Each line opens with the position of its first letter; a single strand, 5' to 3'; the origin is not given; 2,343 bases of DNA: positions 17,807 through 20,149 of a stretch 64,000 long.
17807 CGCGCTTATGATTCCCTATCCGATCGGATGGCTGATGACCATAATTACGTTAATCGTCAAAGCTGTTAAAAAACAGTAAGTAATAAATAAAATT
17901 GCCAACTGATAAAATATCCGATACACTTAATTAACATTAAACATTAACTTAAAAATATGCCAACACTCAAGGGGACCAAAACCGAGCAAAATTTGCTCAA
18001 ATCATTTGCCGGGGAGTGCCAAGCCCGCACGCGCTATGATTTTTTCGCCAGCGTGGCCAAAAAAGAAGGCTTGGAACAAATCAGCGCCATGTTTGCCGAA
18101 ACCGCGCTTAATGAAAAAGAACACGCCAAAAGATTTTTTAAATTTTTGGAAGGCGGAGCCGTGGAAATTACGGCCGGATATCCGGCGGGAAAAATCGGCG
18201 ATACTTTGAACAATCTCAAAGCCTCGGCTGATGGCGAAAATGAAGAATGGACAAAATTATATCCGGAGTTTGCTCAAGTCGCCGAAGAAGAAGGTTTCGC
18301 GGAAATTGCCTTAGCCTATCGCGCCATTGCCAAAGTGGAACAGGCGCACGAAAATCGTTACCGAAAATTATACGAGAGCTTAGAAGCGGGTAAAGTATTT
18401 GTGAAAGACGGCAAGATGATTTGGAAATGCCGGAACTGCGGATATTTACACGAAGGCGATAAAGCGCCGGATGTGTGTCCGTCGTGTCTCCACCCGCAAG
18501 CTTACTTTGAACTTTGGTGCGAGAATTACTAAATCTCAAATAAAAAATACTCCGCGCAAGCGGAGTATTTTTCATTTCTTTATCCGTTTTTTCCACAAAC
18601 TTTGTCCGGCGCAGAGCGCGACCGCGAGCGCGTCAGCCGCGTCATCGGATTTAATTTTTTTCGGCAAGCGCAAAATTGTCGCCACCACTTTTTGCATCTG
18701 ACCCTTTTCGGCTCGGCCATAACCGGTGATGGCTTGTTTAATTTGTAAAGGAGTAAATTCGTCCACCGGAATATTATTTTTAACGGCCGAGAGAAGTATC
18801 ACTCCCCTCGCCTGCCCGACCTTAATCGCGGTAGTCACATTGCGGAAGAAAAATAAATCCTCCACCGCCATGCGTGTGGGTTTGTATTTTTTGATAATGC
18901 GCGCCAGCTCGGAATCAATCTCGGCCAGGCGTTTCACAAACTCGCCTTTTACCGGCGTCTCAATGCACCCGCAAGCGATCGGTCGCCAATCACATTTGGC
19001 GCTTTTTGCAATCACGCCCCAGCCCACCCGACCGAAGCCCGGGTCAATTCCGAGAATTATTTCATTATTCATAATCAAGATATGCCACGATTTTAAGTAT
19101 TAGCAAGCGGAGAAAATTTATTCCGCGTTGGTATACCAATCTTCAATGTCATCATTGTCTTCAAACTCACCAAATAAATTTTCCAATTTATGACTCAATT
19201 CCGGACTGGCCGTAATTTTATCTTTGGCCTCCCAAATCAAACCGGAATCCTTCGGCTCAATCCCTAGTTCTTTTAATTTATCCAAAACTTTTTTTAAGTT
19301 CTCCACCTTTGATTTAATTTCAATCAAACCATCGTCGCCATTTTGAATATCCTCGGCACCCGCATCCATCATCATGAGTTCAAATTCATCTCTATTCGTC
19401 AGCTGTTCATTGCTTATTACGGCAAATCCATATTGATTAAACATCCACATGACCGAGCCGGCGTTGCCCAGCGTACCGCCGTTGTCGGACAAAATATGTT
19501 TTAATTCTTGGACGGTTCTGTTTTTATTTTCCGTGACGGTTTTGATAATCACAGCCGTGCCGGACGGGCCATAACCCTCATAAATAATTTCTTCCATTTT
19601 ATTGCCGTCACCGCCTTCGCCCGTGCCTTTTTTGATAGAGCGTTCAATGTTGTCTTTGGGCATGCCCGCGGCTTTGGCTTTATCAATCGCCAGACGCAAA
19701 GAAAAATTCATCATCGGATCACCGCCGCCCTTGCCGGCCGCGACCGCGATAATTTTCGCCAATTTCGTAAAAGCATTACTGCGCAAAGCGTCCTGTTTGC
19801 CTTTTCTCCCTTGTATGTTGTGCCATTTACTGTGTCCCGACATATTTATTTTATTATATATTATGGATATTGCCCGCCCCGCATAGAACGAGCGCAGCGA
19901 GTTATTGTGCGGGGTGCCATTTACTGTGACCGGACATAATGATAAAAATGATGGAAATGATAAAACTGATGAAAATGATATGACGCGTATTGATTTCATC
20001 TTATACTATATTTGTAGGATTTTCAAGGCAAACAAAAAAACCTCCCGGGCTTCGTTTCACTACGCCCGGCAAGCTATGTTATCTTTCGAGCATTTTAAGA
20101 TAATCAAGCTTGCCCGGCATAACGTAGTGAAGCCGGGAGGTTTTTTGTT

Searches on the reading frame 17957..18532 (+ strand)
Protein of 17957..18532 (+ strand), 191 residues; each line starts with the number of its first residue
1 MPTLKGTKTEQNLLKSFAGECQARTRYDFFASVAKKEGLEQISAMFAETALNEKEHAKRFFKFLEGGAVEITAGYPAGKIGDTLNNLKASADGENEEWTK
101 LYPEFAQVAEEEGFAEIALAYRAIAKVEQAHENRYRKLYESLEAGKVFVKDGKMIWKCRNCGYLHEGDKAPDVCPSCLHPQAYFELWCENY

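Call 83: search_protein_families(library=pfam, proteins=[window:17957-18532:+], max_evalue=0.001)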
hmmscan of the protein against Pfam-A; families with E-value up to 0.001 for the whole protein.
window:17957-18532:+ (191 aa): 4 families
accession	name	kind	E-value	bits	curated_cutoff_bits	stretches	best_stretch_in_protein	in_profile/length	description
PF02915.23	Rubrerythrin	-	1.1e-27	97.5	22.8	1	12-139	2-137/137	Rubrerythrin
PF21349.2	RUBY_RBDX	-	3.3e-16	58.9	26.5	1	156-185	1-30/30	Rubrerythrin, rubredoxin-like domain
PF23458.2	DUF7130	-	2.9e-06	27.5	35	1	140-189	39-88/89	Domain of unknown function (DUF7130)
PF00210.30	Ferritin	-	6.7e-06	26.5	24.5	1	12-142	3-139/142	Ferritin-like domain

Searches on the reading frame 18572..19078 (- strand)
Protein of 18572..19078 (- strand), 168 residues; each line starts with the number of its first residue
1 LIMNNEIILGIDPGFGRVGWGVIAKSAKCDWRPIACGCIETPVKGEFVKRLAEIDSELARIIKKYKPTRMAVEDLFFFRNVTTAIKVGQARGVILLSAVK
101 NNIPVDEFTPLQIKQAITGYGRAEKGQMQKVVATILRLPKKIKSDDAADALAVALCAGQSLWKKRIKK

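Call 83: search_protein_families(library=pfam, proteins=[window:18572-19078:-], max_evalue=0.001)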
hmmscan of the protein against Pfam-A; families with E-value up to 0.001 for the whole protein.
window:18572-19078:- (168 aa): 1 family
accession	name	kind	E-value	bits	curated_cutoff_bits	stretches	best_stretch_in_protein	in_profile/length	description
PF02075.23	RuvC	-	5.7e-47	159.8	22.2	1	8-156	1-147/148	Crossover junction endodeoxyribonuclease RuvC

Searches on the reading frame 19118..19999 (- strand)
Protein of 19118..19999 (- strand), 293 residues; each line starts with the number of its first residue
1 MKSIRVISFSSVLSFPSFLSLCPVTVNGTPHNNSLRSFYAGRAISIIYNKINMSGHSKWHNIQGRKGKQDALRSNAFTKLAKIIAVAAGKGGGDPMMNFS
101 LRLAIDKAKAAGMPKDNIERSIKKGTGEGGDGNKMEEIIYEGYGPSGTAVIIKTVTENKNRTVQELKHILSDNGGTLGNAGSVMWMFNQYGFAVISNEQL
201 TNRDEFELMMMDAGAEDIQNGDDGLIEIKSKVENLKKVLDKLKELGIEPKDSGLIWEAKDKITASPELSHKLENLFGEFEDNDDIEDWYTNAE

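Call 83: search_protein_families(library=pfam, proteins=[window:19118-19999:-], max_evalue=0.001)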
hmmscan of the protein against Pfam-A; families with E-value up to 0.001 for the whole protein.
window:19118-19999:- (293 aa): 2 families
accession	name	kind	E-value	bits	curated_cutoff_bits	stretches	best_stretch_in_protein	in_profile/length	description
PF01709.26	Transcrip_reg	-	9.8e-44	149.3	27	1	135-292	1-160/160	TACO1/YebC second and third domain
PF20772.2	TACO1_YebC_N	-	1.3e-29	102.9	36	1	57-128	1-73/73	TACO1/YebC protein N-terminal domain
